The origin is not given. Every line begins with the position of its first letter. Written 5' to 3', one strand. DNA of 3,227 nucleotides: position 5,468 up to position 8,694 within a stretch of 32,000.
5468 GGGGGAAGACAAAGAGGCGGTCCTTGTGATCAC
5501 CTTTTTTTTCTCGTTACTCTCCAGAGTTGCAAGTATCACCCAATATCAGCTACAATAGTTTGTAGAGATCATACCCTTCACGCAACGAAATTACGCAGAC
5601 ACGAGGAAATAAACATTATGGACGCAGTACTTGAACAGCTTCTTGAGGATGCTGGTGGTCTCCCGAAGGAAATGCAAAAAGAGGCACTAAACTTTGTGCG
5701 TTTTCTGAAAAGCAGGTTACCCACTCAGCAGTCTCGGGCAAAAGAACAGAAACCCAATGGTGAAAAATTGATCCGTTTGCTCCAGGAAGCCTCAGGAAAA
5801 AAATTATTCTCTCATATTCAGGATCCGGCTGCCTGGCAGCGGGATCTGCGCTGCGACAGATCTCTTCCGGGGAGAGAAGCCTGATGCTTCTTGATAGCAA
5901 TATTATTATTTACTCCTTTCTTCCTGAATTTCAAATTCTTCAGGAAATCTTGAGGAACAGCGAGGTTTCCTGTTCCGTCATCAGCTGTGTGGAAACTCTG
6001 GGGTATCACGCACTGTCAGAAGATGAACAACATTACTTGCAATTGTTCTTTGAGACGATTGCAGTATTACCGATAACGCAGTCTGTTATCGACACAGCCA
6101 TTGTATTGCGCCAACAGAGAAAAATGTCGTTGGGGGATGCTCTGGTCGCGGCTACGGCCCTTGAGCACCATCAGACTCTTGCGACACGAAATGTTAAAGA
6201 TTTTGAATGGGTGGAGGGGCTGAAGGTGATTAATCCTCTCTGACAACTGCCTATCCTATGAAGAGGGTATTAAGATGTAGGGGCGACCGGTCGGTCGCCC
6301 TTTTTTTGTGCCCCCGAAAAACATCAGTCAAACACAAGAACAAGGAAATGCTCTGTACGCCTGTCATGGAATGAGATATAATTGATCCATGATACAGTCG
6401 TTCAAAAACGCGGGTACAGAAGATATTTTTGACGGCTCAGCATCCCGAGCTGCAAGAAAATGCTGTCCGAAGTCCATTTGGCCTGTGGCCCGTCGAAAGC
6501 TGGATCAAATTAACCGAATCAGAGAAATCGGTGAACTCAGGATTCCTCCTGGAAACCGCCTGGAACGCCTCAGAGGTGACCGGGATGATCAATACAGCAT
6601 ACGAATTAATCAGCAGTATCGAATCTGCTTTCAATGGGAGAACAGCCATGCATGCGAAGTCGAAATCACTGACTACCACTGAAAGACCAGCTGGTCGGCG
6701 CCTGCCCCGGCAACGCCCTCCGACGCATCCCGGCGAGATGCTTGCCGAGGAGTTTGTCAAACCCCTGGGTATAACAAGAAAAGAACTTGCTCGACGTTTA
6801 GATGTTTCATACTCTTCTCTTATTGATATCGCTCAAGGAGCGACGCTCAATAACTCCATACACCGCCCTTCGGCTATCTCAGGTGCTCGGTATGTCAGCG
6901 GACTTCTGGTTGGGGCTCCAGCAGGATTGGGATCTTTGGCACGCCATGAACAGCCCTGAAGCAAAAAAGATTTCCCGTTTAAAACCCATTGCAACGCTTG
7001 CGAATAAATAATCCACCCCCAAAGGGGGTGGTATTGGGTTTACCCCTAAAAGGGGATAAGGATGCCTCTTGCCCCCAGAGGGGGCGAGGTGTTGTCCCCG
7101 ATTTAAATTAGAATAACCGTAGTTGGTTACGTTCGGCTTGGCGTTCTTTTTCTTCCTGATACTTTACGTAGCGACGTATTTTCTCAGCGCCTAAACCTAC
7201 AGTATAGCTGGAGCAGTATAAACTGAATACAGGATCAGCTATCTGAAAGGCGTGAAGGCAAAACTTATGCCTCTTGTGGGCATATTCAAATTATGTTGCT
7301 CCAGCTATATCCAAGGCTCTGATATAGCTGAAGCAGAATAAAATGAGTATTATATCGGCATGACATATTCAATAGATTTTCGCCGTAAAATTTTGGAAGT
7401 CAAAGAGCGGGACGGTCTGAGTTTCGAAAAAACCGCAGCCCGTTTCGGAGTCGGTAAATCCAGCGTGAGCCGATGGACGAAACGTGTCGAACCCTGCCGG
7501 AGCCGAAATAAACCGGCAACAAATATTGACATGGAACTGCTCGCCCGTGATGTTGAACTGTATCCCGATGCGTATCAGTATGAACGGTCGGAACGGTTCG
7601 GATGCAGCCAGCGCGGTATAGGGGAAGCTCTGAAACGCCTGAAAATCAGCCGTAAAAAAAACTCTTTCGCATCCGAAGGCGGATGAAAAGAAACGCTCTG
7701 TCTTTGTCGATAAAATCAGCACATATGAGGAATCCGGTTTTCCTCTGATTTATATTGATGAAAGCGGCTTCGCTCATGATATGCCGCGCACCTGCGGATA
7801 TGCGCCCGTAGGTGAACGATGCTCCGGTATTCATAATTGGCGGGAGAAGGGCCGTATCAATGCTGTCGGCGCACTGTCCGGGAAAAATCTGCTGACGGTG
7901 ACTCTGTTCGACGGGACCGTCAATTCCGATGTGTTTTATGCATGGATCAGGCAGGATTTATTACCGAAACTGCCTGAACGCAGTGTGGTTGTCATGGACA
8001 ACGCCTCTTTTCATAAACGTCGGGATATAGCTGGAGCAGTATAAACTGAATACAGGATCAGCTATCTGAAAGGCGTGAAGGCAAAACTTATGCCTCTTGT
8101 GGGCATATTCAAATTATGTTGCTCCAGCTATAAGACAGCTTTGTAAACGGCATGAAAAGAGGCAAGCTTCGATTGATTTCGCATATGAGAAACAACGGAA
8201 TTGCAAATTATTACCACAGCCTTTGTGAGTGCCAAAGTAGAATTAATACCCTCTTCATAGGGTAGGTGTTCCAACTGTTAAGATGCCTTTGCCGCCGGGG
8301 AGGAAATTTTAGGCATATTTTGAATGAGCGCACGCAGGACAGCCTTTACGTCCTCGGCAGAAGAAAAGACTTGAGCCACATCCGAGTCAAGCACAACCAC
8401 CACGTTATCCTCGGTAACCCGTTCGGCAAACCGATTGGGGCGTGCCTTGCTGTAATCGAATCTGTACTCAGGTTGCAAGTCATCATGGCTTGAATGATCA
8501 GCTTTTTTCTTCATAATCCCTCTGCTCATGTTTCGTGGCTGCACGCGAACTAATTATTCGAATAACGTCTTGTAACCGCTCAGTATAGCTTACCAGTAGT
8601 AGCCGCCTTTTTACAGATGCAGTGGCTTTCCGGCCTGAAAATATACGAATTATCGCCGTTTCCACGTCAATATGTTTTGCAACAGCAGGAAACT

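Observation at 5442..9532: CRISPR-repeat-like hairpin repeat brackets toxin-antitoxin cassettes beside an orphan cas6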

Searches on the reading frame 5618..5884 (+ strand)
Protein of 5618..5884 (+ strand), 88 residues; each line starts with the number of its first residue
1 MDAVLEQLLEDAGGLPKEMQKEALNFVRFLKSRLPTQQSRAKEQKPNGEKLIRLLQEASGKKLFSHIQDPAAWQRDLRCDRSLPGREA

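Call 10: search_protein_families(library=pfam, proteins=[window:5618-5884:+], max_evalue=0.01)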
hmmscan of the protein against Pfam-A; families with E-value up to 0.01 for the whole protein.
window:5618-5884:+ (88 aa): 0 families

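Call 11: search_protein_families(library=ncbifam, proteins=[window:5618-5884:+], max_evalue=0.01)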
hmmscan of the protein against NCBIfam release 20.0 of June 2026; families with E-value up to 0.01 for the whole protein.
window:5618-5884:+ (88 aa): 1 family
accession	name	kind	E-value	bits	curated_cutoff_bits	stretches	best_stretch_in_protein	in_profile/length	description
NF050009.1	TA_VapB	equivalog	0.00037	20.9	60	1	9-45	2-38/65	type II toxin-antitoxin system VapB family antitoxin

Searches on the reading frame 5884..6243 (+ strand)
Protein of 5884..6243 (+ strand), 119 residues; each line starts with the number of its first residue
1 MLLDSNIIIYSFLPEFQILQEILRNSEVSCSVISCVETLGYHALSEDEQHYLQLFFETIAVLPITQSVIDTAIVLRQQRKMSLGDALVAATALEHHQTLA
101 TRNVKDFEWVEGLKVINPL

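Call 10: search_protein_families(library=pfam, proteins=[window:5884-6243:+], max_evalue=0.01)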
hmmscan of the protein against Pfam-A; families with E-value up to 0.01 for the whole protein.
window:5884-6243:+ (119 aa): 1 family
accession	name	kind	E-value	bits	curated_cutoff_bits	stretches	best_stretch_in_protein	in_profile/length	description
PF01850.27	PIN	-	2.5e-10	41.4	23.6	1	1-103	1-111/120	PIN domain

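Call 11: search_protein_families(library=ncbifam, proteins=[window:5884-6243:+], max_evalue=0.01)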
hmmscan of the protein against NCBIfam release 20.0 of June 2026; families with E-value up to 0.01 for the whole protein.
window:5884-6243:+ (119 aa): 2 families
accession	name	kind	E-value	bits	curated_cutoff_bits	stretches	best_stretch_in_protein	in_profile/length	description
NF047863.1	VapCLeptosp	equivalog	1.4e-09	38.3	140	1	2-117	2-128/130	type II toxin-antitoxin system tRNA(fMet)-specific endonuclease VapC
TIGR00028.1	Mtu_PIN_fam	subfamily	0.0043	17.3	73.6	1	76-119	99-141/143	TA system VapC family ribonuclease toxin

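Call 41: find_encoding_contigs(protein=window:5884-6243:+, flank=5000, max_places=8)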
Protein window:5884-6243:+ (119 aa): 2 contigs read that carry it; 2 places shown.
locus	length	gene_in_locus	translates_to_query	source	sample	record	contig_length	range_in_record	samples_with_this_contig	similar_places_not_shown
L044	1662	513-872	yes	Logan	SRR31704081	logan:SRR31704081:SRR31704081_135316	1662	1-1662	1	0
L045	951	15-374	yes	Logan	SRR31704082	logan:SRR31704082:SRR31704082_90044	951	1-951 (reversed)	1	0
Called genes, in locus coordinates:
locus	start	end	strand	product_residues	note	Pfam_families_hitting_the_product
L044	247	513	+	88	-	-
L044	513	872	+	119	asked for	PF01850:PIN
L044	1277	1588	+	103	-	-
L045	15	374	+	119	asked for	PF01850:PIN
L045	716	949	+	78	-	?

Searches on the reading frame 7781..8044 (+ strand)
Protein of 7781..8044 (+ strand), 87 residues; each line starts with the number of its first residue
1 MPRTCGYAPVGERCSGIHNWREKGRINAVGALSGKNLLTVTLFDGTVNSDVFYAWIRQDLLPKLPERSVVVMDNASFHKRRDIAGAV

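Call 82: search_protein_families(library=pfam, proteins=[window:7781-8044:+], max_evalue=0.001)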
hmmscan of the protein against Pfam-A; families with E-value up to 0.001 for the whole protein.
window:7781-8044:+ (87 aa): 1 family
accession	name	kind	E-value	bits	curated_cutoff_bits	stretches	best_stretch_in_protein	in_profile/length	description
PF13358.12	DDE_3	-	7.1e-15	55.6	28.6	1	3-84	16-97/146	DDE superfamily endonuclease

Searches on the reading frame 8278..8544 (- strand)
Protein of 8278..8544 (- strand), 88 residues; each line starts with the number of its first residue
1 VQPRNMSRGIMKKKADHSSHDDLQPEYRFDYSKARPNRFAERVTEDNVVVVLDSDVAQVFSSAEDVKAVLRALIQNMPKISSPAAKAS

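Call 10: search_protein_families(library=pfam, proteins=[window:8278-8544:-], max_evalue=0.01)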
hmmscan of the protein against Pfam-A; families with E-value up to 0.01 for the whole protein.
window:8278-8544:- (88 aa): 0 families

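Call 11: search_protein_families(library=ncbifam, proteins=[window:8278-8544:-], max_evalue=0.01)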
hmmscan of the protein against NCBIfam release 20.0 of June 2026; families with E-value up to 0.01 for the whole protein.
window:8278-8544:- (88 aa): 0 families

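Call 40: find_encoding_contigs(protein=window:8278-8544:-, flank=5000, max_places=8)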
Protein window:8278-8544:- (88 aa): no gene with exactly this product is on record in the collection.

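Call 69: find_homologous_proteins(query=window:8278-8544:-, max_evalue=0.001)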
Query window:8278-8544:- (88 aa): 973 proteins with E <= 0.001 among 984 candidates; the best 120 are listed.
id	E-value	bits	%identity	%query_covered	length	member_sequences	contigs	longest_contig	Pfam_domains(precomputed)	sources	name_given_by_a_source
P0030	3.2e-36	140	91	89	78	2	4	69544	-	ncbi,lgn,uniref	ncbi:hypothetical protein [Candidatus Electrothrix sp.]|uniref:hypothetical protein n=1 Tax=Candidat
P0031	5.4e-35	136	86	88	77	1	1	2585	-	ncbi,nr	ncbi:MAG: hypothetical protein D3908_04095 [Candidatus Electrothrix sp. AUS4]|nr:hypothetical protei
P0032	6.3e-34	133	88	83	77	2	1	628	-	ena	-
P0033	6.8e-34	133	83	89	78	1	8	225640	-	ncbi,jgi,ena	jgi:hypothetical protein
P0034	7.2e-34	133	86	89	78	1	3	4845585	-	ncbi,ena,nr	ncbi:MAG: hypothetical protein QTN59_18145 [Candidatus Electrothrix communis]|nr:MAG: hypothetical p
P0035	1.4e-33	132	86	84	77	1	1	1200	-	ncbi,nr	ncbi:MAG: hypothetical protein D3910_25830 [Candidatus Electrothrix sp. ATG2]|nr:hypothetical protei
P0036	2.6e-32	128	86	83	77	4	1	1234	-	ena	-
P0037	7.4e-32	126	82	88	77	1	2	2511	-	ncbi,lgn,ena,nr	ncbi:MAG: hypothetical protein D3903_20430 [Candidatus Electrothrix sp. GM3_4]|nr:hypothetical prote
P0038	7.9e-32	126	82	89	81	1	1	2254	-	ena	-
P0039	2.1e-31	125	85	83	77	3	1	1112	-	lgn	-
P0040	1.6e-29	119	77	88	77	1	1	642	-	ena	-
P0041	4.6e-29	118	79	82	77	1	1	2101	-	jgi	jgi:hypothetical protein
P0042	1.6e-28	116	74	88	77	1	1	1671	-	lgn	-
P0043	2.3e-28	115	79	83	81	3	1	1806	-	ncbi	-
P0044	3.2e-28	115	79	81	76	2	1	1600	-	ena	-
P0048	8.1e-27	110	71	90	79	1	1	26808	-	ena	-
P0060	5.4e-19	86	62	81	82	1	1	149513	-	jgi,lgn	jgi:hypothetical protein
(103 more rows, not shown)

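Call 70: find_encoding_contigs(protein=P0034, flank=4000, max_places=4)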
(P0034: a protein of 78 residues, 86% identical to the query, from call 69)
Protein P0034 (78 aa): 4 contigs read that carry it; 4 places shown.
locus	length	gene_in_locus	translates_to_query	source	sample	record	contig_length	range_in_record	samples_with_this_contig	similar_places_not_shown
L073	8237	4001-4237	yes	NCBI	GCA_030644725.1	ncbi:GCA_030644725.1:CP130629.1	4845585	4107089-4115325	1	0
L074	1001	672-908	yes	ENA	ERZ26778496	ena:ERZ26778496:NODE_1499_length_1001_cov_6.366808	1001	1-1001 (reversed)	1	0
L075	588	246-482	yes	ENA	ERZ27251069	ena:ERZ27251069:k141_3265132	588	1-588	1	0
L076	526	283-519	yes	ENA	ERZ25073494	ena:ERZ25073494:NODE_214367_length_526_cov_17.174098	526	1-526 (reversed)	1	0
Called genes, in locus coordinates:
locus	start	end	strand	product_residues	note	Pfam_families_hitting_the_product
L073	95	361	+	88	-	-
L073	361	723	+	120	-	PF01850:PIN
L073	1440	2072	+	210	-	PF00078:RVT_1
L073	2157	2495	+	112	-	PF05534:HicB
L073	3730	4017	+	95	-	PF04365:BrnT_toxin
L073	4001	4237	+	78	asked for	-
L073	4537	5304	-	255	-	PF18912:DZR_2, PF00156:Pribosyltran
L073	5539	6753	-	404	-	PF00180:Iso_dh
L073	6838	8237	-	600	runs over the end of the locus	PF01757:Acyl_transf_3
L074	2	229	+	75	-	?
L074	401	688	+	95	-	PF04365:BrnT_toxin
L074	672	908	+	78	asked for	-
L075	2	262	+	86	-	?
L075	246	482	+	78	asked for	-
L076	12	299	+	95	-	PF04365:BrnT_toxin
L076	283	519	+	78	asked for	-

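Call 71: find_encoding_contigs(protein=P0033, flank=4000, max_places=8)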
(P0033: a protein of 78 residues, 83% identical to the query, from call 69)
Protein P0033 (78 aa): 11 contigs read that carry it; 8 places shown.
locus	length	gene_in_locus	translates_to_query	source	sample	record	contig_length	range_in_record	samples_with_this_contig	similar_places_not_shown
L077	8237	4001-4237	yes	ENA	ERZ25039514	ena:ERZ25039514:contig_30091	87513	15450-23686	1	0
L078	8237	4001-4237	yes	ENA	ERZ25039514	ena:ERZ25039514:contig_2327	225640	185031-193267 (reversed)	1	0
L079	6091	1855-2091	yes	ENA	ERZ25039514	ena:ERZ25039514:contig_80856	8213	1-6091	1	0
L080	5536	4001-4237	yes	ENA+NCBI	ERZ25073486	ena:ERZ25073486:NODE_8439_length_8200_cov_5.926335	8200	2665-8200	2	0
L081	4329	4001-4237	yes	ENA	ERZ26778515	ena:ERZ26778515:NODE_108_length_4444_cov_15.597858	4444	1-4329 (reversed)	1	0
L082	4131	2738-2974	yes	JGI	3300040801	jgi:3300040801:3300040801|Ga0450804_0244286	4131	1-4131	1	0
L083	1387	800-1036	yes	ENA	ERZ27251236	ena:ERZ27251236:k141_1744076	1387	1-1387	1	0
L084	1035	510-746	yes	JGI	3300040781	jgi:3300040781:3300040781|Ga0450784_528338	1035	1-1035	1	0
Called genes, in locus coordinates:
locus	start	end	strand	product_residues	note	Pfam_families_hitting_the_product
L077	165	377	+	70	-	-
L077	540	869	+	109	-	-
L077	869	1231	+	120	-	PF01850:PIN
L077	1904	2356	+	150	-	PF00078:RVT_1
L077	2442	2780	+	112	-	PF05534:HicB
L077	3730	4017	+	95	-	PF04365:BrnT_toxin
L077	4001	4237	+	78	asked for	-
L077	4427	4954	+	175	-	PF04754:Transposase_31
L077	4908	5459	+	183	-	PF14261:DUF4351 (faint)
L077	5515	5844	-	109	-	-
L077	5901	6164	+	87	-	PF01909:NTP_transf_2, PF18765:Polbeta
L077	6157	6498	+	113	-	PF01934:HepT-like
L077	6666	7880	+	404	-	PF04754:Transposase_31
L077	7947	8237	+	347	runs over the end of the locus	PF04754:Transposase_31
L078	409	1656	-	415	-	-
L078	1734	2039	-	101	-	-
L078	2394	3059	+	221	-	PF00078:RVT_1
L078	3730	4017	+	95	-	PF04365:BrnT_toxin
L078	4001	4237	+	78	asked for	-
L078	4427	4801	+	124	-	PF04754:Transposase_31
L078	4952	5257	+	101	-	-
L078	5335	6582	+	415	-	-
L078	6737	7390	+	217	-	PF04754:Transposase_31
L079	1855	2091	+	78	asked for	-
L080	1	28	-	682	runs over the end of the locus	PF12469:Cmr2_N, PF22335:Cas10-Cmr2_palm2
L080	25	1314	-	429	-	PF03787:RAMPs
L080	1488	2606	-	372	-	PF09623:Cas_NE0113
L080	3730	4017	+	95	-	PF04365:BrnT_toxin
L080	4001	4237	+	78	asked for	-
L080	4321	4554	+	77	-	-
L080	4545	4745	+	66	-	PF01850:PIN (weak)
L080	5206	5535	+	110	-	?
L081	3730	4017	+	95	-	PF04365:BrnT_toxin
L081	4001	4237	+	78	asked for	-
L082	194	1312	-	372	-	PF09623:Cas_NE0113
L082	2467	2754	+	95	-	PF04365:BrnT_toxin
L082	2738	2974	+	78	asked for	-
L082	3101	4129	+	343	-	?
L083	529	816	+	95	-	PF04365:BrnT_toxin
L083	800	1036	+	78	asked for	-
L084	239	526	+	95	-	PF04365:BrnT_toxin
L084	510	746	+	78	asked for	-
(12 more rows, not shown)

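Call 72: find_encoding_contigs(protein=P0048, flank=4000, max_places=3)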
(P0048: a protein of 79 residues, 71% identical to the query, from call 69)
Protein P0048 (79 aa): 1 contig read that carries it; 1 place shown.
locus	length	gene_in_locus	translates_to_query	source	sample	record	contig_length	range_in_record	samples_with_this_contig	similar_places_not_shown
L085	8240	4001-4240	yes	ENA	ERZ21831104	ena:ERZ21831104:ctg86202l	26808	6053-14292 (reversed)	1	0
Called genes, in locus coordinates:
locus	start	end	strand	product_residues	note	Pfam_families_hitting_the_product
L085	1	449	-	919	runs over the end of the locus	PF08269:dCache_2, PF17200:sCache_2, PF17201:Cache_3-Cache_2, PF17200:sCache_2, PF17201:Cache_3-Cache_2, PF00512:HisKA, PF02518:HATPase_c, PF00072:Response_reg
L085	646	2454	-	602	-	PF00912:Transgly, PF00905:Transpeptidase, PF06832:BiPBP_C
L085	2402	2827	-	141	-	PF00912:Transgly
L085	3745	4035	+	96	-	PF04365:BrnT_toxin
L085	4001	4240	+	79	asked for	-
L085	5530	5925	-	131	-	-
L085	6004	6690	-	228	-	-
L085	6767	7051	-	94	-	-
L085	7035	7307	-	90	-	-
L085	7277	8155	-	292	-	PF00144:Beta-lactamase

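Call 73: find_encoding_contigs(protein=P0060, flank=4000, max_places=3)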
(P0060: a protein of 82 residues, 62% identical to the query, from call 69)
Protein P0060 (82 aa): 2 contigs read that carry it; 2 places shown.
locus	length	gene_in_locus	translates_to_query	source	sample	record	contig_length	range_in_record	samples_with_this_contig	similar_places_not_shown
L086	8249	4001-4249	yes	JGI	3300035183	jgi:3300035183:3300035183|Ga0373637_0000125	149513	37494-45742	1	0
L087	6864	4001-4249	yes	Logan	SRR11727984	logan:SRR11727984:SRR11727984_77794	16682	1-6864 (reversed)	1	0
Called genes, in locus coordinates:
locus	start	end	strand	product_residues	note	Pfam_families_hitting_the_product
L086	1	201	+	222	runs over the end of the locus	-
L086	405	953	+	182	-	-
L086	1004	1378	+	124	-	-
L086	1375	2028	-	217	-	PF13489:Methyltransf_23, PF13847:Methyltransf_31, PF08241:Methyltransf_11, PF08242:Methyltransf_12, PF13649:Methyltransf_25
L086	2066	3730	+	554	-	PF04055:Radical_SAM, PF16199:Radical_SAM_C, PF00583:Acetyltransf_1 (faint), PF13673:Acetyltransf_10 (weak)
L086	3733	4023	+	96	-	PF04365:BrnT_toxin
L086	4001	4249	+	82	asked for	-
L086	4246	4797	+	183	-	PF01243:PNPOx_N (weak)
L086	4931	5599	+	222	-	-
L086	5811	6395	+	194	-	PF00440:TetR_N, PF17932:TetR_C_24, PF17935:TetR_C_27 (weak)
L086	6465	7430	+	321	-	PF05138:PaaA_PaaC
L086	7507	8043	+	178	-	PF06243:PaaB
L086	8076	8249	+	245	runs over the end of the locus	PF05138:PaaA_PaaC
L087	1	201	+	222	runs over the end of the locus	-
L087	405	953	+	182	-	-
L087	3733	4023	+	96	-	PF04365:BrnT_toxin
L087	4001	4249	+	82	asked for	-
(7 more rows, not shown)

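Call 76: search_protein_families(library=pfam, proteins=[L073:1440-2072:+, L073:2157-2495:+, L082:3101-4129:+, L078:5335-6582:+, L078:4952-5257:+, L080:4321-4554:+, L077:165-377:+], max_evalue=0.01)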
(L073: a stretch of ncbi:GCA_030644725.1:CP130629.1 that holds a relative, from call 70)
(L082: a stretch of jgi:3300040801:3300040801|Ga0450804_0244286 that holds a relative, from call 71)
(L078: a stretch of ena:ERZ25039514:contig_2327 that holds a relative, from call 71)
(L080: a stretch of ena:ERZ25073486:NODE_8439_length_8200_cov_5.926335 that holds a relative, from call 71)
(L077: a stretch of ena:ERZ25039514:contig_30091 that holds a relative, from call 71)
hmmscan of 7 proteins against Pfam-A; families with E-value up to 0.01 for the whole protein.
L073:1440-2072:+ (210 aa): 1 family
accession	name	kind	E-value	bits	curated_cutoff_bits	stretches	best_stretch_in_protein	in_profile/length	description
PF00078.32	RVT_1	-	3.2e-34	118.9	29.6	1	2-204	2-202/205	Reverse transcriptase (RNA-dependent DNA polymerase)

L073:2157-2495:+ (112 aa): 1 family
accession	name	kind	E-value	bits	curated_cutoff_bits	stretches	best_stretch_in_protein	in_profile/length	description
PF05534.18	HicB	-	4.4e-14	52.6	21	1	57-104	3-50/51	HicB family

L082:3101-4129:+ (343 aa): 2 families
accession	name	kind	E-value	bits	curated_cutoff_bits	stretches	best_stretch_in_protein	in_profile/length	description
PF04754.18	Transposase_31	-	3.4e-48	164.4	21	1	27-239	1-200/203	Putative transposase, YhgA-like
PF14261.11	DUF4351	-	0.0061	17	25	1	310-335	1-26/59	Domain of unknown function (DUF4351)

L078:5335-6582:+ (415 aa): 0 families

L078:4952-5257:+ (101 aa): 0 families

L080:4321-4554:+ (77 aa): 0 families

L077:165-377:+ (70 aa): 0 families
